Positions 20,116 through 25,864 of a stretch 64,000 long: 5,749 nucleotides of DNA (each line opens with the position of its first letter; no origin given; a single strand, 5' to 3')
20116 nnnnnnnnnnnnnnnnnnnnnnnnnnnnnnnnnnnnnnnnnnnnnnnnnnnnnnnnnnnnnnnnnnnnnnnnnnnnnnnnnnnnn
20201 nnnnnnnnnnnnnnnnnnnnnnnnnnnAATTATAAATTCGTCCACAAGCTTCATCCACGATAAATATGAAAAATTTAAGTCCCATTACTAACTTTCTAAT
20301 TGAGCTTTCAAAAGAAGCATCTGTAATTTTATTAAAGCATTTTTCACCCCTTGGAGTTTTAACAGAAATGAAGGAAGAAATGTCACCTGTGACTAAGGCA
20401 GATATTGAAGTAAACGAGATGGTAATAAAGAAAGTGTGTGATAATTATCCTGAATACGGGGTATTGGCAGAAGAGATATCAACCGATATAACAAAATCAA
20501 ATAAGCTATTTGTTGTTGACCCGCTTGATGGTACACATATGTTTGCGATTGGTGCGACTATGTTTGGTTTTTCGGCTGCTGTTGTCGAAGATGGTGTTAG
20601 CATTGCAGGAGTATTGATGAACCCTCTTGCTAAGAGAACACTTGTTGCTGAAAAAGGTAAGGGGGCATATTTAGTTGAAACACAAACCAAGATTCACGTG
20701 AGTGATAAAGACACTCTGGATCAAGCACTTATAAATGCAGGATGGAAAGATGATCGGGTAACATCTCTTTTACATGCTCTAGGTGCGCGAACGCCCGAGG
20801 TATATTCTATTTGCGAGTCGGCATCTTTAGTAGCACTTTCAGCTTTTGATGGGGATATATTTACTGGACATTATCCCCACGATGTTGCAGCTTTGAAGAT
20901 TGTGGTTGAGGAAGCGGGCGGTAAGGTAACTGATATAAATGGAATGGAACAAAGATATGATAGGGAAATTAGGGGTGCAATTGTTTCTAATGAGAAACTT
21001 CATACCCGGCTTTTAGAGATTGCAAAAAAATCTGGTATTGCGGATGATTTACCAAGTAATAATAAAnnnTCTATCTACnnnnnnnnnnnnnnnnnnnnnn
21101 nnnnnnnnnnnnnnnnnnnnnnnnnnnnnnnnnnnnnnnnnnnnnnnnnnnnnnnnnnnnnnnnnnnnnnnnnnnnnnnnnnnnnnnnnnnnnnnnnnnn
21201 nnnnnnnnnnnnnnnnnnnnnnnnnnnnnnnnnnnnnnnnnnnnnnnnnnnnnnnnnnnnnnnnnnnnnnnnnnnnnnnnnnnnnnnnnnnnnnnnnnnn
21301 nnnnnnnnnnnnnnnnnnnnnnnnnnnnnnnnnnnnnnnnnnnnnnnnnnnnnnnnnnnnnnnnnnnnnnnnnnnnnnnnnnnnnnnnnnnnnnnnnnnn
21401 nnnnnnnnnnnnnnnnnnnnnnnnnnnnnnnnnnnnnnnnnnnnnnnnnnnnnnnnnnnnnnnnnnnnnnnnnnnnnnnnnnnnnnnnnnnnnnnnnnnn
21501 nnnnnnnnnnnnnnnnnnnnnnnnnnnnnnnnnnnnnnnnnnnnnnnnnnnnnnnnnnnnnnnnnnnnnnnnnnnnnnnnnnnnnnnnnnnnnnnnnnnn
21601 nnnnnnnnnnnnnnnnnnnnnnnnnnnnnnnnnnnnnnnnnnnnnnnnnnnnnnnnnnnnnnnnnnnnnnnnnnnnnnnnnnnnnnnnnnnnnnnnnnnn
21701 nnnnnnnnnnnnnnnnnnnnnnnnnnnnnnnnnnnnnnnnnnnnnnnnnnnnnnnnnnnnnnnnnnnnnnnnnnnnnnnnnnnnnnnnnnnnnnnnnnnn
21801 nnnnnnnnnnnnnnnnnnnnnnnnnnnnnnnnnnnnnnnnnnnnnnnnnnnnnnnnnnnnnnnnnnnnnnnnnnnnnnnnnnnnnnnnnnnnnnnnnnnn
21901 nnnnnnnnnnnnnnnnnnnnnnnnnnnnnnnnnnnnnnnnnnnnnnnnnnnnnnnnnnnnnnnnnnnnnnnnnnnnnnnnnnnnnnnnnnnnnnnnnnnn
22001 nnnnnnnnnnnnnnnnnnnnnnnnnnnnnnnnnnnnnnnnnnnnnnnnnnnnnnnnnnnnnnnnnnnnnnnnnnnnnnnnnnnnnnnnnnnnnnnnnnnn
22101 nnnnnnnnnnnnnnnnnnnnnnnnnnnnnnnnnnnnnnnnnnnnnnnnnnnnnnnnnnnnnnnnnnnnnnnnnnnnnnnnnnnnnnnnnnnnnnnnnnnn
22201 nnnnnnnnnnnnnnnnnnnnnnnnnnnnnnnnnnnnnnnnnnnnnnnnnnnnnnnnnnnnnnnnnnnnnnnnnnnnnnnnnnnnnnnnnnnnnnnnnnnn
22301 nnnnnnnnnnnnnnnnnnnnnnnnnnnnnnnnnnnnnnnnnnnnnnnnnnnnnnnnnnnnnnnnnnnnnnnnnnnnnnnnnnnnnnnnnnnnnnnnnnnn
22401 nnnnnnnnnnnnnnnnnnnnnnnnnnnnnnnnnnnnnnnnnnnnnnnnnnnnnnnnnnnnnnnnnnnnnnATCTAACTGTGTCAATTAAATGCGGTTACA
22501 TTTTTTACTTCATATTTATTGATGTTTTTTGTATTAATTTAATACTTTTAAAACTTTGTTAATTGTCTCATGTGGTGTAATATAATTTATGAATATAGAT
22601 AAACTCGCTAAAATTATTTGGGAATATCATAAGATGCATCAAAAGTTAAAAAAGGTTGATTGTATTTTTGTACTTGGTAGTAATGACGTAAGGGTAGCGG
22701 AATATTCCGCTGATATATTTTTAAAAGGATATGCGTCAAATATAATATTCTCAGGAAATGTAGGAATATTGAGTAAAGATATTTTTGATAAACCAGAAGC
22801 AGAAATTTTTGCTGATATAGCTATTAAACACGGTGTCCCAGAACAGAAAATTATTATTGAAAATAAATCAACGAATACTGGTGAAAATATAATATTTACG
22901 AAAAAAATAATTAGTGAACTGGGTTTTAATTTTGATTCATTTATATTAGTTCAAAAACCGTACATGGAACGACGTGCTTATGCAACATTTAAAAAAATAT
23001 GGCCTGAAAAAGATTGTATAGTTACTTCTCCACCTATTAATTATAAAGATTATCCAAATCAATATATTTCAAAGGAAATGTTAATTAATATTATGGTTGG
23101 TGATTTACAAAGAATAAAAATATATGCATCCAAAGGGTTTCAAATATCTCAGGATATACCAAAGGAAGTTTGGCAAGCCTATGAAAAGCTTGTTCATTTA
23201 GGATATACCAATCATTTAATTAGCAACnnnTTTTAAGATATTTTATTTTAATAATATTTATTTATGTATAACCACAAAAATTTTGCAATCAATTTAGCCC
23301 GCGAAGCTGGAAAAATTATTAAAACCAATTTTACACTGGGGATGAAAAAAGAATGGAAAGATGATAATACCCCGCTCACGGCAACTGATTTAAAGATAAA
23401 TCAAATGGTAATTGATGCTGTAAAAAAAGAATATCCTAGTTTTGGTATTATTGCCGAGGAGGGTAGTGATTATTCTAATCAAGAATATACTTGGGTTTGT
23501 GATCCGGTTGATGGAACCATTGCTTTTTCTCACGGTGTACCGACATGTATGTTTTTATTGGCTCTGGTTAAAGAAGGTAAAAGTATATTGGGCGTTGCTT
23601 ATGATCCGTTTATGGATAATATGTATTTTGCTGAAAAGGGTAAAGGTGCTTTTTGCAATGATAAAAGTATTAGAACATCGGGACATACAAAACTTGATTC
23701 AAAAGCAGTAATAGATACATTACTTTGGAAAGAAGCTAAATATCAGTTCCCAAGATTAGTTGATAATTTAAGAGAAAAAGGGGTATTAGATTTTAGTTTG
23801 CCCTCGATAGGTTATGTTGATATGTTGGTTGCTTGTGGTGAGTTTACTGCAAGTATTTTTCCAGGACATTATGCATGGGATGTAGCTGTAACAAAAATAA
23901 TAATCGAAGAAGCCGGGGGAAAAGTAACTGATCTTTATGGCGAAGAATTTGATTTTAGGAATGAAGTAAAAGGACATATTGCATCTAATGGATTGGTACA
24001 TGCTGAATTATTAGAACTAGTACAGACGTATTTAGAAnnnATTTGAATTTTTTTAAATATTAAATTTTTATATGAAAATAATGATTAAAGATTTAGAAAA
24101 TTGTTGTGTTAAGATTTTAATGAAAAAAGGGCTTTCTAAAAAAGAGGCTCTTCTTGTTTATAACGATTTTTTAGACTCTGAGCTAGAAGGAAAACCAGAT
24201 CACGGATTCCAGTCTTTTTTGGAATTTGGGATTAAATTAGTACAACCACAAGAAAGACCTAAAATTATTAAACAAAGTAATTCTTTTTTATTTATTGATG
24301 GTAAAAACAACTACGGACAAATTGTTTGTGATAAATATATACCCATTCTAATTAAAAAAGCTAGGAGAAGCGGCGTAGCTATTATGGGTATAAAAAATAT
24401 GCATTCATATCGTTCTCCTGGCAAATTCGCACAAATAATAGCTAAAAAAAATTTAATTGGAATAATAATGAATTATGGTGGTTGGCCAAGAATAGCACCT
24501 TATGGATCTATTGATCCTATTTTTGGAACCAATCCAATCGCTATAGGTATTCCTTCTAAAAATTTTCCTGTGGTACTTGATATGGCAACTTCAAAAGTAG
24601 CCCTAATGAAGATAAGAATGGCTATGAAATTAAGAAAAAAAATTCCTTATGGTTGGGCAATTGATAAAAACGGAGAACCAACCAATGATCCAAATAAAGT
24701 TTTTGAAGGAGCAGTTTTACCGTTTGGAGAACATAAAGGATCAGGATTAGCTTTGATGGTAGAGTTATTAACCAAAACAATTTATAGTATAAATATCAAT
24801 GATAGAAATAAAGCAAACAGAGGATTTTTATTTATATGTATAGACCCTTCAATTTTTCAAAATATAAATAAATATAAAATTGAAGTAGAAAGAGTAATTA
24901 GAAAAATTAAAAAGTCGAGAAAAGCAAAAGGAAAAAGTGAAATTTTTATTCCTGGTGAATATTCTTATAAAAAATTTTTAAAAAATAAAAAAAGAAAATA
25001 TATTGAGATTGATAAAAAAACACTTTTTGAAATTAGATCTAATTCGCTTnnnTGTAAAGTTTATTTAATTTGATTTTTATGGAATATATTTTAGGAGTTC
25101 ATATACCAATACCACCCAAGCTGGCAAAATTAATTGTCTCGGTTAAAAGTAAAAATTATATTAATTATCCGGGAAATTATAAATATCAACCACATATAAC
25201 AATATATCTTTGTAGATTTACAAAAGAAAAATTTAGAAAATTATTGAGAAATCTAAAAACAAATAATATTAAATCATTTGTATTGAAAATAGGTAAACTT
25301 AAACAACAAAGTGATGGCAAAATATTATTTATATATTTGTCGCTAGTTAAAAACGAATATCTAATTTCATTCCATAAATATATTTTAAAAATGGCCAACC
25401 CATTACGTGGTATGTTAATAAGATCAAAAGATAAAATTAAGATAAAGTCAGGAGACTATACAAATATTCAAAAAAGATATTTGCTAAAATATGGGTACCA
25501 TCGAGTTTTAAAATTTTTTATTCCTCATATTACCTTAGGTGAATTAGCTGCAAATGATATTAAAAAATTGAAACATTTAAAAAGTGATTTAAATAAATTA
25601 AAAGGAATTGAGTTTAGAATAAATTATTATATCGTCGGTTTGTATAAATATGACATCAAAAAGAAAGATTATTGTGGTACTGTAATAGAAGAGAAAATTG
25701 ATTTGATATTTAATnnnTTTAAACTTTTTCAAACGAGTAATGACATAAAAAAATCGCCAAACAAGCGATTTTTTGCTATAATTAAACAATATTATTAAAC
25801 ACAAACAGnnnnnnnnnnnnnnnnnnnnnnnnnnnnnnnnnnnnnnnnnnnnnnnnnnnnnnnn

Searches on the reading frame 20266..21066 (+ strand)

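Call 80: search_protein_families(library=pfam, proteins=[window:20266-21066:+], max_evalue=0.00001)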
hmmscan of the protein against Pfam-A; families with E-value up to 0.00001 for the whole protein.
window:20266-21066:+ (267 aa): 1 family
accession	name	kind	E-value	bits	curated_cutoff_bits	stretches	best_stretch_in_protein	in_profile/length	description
PF00459.30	Inositol_P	-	7.1e-37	127.8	27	1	4-255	2-268/271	Inositol monophosphatase family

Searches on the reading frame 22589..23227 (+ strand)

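Call 12: search_protein_families(library=pfam, proteins=[window:22589-23227:+], max_evalue=0.001)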
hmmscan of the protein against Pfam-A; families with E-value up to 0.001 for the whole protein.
window:22589-23227:+ (213 aa): 1 family
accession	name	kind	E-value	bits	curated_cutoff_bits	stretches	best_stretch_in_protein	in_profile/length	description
PF02698.23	DUF218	-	1.5e-20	73.9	27.6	1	24-145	1-105/133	DUF218 domain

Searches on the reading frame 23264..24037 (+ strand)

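Call 12: search_protein_families(library=pfam, proteins=[window:23264-24037:+], max_evalue=0.001)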
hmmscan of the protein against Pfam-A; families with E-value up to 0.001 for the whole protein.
window:23264-24037:+ (258 aa): 1 family
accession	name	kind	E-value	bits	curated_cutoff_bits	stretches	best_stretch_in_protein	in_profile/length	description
PF00459.30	Inositol_P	-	8.2e-49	166.9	27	1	6-256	7-269/271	Inositol monophosphatase family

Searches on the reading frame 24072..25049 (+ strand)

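Call 12: search_protein_families(library=pfam, proteins=[window:24072-25049:+], max_evalue=0.001)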
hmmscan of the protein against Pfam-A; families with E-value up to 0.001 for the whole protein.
window:24072-25049:+ (326 aa): 1 family
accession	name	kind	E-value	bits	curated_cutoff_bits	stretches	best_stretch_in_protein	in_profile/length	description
PF02615.19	Ldh_2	-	4.2e-83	279.7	38.8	1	5-321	3-332/333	Malate/L-lactate dehydrogenase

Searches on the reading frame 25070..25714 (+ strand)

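Call 12: search_protein_families(library=pfam, proteins=[window:25070-25714:+], max_evalue=0.001)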
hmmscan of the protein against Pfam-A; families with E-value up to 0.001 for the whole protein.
window:25070-25714:+ (215 aa): 2 families
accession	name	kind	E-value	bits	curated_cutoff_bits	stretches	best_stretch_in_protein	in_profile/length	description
PF02834.22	LigT_PEase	-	1e-07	32.4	23.3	1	133-193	14-78/87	LigT like Phosphoesterase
PF13563.12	2_5_RNA_ligase2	-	0.00038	21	27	0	17-185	4-141/152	2'-5' RNA ligase superfamily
